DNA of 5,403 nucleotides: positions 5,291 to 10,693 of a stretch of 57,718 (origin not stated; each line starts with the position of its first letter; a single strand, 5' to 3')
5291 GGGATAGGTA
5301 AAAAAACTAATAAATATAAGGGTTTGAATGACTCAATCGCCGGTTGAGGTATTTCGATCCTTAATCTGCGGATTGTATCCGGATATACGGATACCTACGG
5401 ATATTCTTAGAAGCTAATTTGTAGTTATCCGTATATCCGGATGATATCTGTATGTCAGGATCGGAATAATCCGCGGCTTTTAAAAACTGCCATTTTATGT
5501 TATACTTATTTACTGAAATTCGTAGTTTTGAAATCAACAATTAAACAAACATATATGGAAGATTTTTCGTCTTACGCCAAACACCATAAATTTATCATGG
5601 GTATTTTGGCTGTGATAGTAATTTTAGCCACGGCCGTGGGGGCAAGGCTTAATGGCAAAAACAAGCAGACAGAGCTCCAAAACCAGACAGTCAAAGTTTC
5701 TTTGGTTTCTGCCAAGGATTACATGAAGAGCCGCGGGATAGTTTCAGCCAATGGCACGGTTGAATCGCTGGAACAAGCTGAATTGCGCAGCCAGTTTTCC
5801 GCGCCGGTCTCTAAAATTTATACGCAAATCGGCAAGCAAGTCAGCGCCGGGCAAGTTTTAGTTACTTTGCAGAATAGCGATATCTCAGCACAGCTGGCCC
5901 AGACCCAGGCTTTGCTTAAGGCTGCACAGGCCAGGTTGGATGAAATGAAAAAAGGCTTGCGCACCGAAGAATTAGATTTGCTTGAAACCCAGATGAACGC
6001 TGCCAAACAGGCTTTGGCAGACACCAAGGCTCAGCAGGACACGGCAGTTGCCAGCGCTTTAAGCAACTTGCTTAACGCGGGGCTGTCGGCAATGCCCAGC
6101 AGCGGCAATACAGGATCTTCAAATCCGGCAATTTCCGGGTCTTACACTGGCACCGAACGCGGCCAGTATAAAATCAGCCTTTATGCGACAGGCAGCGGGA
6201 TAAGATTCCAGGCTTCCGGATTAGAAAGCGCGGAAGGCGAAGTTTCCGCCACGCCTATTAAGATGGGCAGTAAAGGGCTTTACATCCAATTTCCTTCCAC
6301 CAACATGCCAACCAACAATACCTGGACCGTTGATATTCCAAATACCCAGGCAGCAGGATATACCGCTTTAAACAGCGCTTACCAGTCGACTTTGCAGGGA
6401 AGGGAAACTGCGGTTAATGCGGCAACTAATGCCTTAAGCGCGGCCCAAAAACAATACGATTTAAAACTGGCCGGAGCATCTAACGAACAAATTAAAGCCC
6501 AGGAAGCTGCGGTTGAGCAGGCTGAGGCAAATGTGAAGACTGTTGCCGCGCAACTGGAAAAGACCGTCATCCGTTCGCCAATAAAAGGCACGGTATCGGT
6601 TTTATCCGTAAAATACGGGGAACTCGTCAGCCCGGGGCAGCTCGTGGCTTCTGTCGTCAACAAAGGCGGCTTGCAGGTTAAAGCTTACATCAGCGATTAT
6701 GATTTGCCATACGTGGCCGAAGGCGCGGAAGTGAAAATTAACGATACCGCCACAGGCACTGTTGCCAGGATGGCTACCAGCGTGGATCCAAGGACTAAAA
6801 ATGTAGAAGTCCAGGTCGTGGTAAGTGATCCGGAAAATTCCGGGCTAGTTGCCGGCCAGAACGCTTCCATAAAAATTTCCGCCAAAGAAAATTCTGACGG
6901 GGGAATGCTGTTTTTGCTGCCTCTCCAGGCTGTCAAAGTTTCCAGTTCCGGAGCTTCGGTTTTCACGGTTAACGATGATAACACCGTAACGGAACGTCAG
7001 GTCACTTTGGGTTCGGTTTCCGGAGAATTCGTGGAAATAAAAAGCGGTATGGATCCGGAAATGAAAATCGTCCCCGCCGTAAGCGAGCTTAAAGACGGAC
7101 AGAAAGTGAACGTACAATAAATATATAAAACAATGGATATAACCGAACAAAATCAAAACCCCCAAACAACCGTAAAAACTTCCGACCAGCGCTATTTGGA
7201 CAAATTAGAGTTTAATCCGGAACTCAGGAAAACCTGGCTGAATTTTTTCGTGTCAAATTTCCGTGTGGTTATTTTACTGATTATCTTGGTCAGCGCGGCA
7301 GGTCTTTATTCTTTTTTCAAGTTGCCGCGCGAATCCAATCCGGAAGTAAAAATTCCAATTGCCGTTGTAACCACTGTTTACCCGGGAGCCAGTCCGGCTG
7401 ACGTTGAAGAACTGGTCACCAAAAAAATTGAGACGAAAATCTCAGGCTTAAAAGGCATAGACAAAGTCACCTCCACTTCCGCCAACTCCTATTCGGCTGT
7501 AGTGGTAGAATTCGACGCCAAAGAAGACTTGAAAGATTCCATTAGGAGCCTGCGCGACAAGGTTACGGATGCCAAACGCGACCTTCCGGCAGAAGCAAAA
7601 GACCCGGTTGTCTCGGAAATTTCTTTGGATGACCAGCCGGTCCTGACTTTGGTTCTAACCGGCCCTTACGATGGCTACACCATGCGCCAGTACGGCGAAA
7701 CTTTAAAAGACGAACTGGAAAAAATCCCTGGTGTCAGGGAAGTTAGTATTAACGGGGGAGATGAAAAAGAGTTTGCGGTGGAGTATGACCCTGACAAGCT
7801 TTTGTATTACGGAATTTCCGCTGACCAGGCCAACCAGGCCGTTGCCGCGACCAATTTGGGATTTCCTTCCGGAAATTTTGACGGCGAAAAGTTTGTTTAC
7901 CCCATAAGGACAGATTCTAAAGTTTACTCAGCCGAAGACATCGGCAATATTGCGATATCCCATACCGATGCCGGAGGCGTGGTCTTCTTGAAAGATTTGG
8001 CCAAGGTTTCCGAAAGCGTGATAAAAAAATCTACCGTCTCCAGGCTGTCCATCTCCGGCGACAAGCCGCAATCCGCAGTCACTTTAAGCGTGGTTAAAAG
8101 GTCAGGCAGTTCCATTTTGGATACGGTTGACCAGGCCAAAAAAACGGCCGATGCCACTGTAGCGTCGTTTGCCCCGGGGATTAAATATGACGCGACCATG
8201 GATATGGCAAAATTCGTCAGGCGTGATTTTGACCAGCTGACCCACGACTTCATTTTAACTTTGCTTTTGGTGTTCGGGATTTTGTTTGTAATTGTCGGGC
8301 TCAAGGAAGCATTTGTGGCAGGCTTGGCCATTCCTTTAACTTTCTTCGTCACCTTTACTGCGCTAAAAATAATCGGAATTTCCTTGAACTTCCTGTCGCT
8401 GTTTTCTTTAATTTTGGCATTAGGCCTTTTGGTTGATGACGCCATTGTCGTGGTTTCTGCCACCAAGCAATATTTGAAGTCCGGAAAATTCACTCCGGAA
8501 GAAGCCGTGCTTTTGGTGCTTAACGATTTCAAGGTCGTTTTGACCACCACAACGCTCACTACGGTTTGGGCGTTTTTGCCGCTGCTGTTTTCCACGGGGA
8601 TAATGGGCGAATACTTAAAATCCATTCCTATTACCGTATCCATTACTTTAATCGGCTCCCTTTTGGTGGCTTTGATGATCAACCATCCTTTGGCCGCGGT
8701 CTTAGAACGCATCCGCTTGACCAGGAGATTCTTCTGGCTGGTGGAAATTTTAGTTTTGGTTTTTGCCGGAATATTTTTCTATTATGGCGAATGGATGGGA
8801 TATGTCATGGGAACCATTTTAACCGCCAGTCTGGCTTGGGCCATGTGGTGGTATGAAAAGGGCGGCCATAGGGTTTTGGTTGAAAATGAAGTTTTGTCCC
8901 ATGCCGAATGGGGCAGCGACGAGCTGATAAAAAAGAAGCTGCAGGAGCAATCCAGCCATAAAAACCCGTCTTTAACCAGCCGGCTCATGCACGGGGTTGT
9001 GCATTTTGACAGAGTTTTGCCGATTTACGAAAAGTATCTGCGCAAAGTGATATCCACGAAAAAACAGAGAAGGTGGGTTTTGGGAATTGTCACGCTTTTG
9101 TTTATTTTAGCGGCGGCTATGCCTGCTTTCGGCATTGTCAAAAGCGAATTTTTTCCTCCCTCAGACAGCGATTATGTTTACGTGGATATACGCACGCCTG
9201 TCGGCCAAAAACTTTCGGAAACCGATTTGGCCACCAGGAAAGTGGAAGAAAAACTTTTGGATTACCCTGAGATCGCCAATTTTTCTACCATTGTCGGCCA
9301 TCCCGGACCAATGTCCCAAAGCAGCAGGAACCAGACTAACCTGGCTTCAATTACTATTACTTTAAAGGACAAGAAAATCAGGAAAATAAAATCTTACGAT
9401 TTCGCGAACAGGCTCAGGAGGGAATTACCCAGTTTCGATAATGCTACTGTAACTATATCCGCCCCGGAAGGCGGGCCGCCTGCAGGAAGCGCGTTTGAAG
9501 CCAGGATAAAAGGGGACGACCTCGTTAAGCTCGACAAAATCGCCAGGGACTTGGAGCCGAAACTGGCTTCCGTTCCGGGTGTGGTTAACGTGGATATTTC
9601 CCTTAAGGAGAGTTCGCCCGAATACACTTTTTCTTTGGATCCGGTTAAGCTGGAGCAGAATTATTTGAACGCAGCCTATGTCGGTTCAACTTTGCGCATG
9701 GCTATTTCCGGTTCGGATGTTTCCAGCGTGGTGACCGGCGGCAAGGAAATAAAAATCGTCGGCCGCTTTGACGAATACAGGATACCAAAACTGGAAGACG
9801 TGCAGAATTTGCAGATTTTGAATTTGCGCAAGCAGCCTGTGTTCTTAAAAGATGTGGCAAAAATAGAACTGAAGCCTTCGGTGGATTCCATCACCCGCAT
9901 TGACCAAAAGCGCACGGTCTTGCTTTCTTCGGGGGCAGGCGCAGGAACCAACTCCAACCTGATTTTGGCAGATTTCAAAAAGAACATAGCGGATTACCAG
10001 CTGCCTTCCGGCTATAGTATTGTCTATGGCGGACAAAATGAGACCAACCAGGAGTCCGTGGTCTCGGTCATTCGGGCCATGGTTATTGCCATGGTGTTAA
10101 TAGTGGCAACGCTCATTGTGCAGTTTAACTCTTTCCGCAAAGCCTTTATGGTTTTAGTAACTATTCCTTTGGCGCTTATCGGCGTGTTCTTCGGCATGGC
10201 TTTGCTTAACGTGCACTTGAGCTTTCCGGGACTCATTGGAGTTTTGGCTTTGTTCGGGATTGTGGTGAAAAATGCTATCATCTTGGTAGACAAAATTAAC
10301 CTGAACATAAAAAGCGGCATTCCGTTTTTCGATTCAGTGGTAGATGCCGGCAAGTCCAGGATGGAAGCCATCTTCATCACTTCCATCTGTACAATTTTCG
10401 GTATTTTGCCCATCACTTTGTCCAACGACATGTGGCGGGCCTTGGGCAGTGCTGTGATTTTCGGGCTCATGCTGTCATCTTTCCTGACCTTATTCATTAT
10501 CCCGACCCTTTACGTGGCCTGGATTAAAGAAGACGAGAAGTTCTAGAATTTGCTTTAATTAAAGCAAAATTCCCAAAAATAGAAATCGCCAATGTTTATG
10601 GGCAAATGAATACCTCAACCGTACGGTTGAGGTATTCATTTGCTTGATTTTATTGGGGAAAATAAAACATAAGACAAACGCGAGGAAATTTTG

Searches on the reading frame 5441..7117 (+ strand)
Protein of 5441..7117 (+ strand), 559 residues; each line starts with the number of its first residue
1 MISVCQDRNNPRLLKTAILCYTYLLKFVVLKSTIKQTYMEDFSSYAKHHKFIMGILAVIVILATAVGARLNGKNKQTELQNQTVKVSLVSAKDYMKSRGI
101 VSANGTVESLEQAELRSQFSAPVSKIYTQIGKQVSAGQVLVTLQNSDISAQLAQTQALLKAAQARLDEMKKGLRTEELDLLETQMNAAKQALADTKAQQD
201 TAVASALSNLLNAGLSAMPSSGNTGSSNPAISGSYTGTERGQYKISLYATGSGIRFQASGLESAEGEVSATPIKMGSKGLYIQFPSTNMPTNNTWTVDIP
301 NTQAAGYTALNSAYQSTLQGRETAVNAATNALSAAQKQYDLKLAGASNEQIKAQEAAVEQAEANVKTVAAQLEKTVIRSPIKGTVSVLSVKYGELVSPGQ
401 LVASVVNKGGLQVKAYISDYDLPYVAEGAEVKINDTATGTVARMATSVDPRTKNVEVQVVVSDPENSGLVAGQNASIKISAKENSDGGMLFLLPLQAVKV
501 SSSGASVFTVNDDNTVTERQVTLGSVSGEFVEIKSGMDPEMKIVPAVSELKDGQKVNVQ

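Call 15: search_protein_families(library=pfam, proteins=[window:5441-7117:+], max_evalue=0.00001)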
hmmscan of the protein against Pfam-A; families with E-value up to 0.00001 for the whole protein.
window:5441-7117:+ (559 aa): 2 families
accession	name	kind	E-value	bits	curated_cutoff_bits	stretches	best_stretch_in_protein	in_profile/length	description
PF13437.12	HlyD_3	-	5.6e-16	59.6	22.2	1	376-465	1-97/106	HlyD family secretion protein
PF16576.10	HlyD_D23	-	8.7e-14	51.7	30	1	330-466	62-206/214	Barrel-sandwich domain of CusB or HlyD membrane-fusion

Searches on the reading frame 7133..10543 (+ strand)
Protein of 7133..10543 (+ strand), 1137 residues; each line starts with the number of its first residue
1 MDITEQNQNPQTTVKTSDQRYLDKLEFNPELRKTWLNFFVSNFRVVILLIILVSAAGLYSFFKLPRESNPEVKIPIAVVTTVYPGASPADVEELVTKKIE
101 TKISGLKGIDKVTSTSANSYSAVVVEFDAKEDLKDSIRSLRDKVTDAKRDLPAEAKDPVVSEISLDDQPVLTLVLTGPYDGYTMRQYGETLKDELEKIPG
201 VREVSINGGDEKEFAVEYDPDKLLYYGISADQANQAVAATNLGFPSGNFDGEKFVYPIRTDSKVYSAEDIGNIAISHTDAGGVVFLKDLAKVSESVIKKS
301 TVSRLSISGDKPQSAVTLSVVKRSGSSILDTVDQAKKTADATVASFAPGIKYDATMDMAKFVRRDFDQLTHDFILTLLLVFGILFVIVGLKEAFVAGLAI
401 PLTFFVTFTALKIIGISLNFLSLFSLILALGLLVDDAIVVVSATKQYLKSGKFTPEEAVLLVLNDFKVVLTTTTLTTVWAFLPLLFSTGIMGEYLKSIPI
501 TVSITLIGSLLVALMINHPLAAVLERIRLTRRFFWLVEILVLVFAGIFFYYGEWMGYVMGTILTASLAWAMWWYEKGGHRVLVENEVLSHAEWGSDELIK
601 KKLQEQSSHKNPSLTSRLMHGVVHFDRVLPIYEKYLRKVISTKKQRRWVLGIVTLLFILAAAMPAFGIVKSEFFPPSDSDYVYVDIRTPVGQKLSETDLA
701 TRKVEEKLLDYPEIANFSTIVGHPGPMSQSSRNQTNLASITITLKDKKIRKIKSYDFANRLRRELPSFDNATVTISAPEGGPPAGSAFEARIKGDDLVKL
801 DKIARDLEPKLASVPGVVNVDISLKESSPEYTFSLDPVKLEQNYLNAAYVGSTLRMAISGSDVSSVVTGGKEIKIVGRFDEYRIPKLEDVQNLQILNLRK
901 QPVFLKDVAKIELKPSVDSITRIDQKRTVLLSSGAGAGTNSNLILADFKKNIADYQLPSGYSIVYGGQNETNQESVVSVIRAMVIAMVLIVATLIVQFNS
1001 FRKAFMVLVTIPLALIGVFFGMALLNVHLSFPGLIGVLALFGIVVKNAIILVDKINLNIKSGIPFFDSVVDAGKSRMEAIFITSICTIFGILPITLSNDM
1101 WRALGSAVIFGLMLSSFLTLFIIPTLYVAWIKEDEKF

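Call 15: search_protein_families(library=pfam, proteins=[window:7133-10543:+], max_evalue=0.00001)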
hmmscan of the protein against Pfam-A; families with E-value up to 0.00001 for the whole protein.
window:7133-10543:+ (1137 aa): 2 families
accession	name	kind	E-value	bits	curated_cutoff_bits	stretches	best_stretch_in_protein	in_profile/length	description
PF00873.25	ACR_tran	-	3.4e-180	601.5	28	2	37-526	3-491/1021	AcrB/AcrD/AcrF family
PF00403.32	HMA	-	2.8e-07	31.3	24.8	0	803-841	12-50/62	Heavy-metal-associated domain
